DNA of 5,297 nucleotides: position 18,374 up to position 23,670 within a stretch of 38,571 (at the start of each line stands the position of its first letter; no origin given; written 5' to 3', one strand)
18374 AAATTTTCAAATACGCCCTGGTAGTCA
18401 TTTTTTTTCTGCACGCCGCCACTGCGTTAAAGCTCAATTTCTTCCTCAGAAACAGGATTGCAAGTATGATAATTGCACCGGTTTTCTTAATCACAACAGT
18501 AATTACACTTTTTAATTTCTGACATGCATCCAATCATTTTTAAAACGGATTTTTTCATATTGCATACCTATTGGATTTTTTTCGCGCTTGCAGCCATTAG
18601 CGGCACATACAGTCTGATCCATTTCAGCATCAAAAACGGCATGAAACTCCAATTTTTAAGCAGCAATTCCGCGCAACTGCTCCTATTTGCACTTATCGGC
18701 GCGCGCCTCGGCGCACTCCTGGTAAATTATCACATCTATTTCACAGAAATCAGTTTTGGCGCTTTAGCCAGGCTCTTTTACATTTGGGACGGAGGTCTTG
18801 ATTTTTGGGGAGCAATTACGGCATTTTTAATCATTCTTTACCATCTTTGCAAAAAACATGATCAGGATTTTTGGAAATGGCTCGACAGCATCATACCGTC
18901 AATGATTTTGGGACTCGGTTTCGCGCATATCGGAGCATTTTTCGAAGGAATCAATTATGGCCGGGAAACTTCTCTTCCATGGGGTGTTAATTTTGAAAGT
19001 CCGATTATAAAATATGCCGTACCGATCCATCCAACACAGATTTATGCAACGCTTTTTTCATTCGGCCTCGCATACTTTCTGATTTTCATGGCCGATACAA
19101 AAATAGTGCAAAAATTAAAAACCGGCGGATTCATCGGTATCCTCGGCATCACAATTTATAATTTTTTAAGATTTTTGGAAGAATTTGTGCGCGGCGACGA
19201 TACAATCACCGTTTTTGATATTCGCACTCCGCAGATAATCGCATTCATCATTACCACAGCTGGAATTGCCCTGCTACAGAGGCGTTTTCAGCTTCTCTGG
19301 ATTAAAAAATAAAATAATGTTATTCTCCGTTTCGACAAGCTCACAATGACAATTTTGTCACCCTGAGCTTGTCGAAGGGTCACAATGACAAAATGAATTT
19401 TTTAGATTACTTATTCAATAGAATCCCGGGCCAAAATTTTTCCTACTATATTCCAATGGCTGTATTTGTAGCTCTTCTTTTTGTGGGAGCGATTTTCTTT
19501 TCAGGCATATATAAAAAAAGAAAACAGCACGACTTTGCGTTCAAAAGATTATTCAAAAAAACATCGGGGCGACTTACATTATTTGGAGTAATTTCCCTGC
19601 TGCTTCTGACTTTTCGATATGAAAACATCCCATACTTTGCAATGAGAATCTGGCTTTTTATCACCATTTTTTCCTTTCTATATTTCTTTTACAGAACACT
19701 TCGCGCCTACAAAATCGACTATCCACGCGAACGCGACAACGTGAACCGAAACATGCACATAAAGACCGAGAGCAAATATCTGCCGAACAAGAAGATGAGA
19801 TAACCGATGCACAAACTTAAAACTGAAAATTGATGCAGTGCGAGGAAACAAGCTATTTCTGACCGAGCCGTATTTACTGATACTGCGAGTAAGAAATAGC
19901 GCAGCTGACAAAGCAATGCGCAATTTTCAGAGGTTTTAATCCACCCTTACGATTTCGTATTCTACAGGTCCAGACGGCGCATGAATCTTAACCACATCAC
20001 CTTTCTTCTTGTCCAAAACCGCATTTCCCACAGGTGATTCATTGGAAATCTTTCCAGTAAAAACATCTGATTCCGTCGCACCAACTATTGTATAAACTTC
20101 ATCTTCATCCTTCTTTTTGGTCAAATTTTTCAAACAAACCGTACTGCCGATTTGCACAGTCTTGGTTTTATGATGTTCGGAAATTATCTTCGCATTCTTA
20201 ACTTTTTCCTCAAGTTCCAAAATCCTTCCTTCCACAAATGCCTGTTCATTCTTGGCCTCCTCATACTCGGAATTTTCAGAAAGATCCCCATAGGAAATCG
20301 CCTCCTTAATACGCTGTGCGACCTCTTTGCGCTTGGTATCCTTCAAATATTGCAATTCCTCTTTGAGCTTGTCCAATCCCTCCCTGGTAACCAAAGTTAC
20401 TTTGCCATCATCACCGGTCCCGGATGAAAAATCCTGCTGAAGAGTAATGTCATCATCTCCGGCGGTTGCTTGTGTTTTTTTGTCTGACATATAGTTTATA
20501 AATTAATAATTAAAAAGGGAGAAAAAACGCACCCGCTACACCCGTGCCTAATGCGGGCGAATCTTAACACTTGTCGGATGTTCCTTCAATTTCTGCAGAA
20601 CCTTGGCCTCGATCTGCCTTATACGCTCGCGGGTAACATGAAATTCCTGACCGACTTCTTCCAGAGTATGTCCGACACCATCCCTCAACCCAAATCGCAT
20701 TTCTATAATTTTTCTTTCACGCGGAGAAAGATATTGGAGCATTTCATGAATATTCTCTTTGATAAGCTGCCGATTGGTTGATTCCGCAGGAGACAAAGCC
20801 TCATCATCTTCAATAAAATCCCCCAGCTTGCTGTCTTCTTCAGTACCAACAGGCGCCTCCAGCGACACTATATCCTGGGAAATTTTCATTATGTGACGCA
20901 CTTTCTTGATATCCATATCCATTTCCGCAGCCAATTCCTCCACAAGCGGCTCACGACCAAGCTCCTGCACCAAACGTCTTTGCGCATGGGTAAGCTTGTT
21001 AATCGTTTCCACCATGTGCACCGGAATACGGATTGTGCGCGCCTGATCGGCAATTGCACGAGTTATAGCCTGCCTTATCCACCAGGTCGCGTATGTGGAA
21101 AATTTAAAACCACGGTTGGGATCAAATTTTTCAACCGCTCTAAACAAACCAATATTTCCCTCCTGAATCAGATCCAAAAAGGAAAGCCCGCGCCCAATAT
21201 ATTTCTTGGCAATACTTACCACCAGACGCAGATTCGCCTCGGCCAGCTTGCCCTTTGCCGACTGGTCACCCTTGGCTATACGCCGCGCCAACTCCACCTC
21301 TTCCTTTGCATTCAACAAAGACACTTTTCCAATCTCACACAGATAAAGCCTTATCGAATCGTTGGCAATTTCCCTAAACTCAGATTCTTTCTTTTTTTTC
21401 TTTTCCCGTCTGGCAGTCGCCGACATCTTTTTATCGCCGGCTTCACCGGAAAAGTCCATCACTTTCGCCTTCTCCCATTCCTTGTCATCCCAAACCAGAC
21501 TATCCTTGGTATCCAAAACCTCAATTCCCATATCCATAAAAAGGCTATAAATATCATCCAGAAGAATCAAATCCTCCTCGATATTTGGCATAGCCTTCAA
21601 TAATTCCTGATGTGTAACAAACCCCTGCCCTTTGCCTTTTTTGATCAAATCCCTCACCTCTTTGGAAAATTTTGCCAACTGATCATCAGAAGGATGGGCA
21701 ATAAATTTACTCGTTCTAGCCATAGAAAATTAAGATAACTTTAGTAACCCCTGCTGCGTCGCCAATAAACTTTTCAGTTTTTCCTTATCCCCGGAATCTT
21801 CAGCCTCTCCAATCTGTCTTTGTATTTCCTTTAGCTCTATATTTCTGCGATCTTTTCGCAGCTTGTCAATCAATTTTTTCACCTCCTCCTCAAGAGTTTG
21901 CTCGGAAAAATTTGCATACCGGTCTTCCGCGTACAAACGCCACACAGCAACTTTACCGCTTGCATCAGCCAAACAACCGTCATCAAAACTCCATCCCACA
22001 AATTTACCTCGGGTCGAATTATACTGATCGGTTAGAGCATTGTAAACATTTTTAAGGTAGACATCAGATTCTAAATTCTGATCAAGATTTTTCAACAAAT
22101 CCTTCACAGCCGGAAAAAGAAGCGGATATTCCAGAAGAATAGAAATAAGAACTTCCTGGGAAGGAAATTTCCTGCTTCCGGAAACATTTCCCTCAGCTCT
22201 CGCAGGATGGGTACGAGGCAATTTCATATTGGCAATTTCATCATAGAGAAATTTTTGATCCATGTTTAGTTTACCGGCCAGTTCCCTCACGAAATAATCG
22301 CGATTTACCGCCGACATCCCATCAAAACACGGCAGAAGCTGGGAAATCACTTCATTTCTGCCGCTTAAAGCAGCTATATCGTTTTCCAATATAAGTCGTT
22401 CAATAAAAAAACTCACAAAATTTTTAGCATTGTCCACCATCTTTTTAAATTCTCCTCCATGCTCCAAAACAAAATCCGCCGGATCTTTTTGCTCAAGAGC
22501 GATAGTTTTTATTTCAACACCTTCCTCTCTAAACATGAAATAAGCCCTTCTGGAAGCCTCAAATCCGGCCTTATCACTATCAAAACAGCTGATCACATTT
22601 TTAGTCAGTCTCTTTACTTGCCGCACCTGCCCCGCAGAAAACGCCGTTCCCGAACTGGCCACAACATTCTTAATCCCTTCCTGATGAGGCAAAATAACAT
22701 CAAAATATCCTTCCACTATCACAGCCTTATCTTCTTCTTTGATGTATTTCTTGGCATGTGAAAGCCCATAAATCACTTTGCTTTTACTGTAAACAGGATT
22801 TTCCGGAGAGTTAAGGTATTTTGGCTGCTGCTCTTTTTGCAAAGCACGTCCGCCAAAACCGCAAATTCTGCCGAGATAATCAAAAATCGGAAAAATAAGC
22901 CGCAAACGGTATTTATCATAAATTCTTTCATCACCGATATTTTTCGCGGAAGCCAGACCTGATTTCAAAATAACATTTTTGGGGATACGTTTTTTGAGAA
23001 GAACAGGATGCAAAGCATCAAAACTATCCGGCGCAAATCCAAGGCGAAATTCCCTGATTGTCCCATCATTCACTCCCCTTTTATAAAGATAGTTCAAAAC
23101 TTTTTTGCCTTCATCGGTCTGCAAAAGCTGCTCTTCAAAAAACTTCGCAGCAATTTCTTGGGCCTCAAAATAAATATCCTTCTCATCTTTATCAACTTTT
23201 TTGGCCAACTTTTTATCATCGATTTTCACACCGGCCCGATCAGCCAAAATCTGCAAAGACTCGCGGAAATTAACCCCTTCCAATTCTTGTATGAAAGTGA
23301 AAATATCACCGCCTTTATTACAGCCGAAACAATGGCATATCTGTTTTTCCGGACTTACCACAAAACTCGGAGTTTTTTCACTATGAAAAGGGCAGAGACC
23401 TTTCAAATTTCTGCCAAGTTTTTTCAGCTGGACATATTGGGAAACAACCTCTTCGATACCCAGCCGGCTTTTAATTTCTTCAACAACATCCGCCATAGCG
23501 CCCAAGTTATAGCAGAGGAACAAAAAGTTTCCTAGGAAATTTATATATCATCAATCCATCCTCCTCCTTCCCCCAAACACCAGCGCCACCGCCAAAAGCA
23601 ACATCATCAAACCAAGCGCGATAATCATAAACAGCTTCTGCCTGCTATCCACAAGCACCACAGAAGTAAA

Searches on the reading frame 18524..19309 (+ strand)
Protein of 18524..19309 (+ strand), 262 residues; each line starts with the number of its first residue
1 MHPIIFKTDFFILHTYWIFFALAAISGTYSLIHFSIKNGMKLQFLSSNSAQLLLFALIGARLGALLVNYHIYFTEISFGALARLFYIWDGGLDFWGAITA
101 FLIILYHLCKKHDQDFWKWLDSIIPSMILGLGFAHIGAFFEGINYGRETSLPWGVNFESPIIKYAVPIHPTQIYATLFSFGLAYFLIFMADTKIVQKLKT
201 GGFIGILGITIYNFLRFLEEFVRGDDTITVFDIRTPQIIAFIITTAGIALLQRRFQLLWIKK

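Call 12: search_protein_families(library=pfam, proteins=[window:18524-19309:+])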
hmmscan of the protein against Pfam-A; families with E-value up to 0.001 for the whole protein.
window:18524-19309:+ (262 aa): 1 family
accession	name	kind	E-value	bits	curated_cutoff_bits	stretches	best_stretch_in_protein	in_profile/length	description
PF01790.23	LGT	-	7.2e-38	130.7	24.9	1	3-251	1-238/240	Prolipoprotein diacylglyceryl transferase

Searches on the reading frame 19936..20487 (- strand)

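Call 12: search_protein_families(library=pfam, proteins=[window:19936-20487:-])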
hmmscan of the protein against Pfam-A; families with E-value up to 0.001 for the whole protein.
window:19936-20487:- (183 aa): 2 families
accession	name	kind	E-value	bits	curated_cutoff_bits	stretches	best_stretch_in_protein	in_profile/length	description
PF03449.20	GreA_GreB_N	-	1.5e-28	99.2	24.5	1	32-101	2-71/71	Transcription elongation factor, N-terminal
PF01272.25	GreA_GreB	-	2.5e-24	85.5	26.9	1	108-182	3-75/77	Transcription elongation factor, GreA/GreB, C-term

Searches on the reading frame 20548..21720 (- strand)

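Call 12: search_protein_families(library=pfam, proteins=[window:20548-21720:-])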
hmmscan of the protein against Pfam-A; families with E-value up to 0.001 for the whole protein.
window:20548-21720:- (390 aa): 5 families
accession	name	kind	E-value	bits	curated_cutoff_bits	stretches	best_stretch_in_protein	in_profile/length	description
PF04539.22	Sigma70_r3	-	6.1e-28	97.2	25.3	1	238-314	1-77/78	Sigma-70 region 3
PF04542.20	Sigma70_r2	-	4.7e-25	87.6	24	1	159-229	1-71/71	Sigma-70 region 2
PF04545.22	Sigma70_r4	-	6.9e-17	61.2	24.1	1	328-380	2-50/50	Sigma-70, region 4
PF00140.25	Sigma70_r1_2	-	9.4e-15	54.7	22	1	121-153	1-33/34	Sigma-70 factor, region 1.2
PF03979.19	Sigma70_r1_1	-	1.2e-13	51.2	22.5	1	19-74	4-62/81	Sigma-70 factor, region 1.1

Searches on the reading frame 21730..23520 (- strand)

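Call 11: search_protein_families(library=pfam, proteins=[window:21730-23520:-])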
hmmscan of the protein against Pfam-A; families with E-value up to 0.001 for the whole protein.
window:21730-23520:- (596 aa): 7 families
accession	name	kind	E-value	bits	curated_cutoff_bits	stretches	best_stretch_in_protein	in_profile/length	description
PF08275.17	DNAG_N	-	2.8e-38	131.3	26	1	130-257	3-128/128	DNA primase catalytic core, N-terminal domain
PF01807.25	Zn_ribbon_DnaG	-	1.1e-34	118.6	24.9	1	10-103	3-96/98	CHC2 zinc finger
PF13155.12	Toprim_2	-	6.1e-18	65.4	22.1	1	267-350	1-87/88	Toprim-like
PF13662.12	Toprim_4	-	4.7e-15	56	25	1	265-341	2-85/85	Toprim domain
PF01751.28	Toprim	-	6.8e-09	36.2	23.1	1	266-331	2-81/96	Toprim domain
PF10410.14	DnaB_bind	-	3.6e-05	24.4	20.6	1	370-421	2-54/56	DnaB-helicase binding domain of primase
PF13362.12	Toprim_3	-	3.9e-05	24.4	27.2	1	266-355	2-93/95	Toprim domain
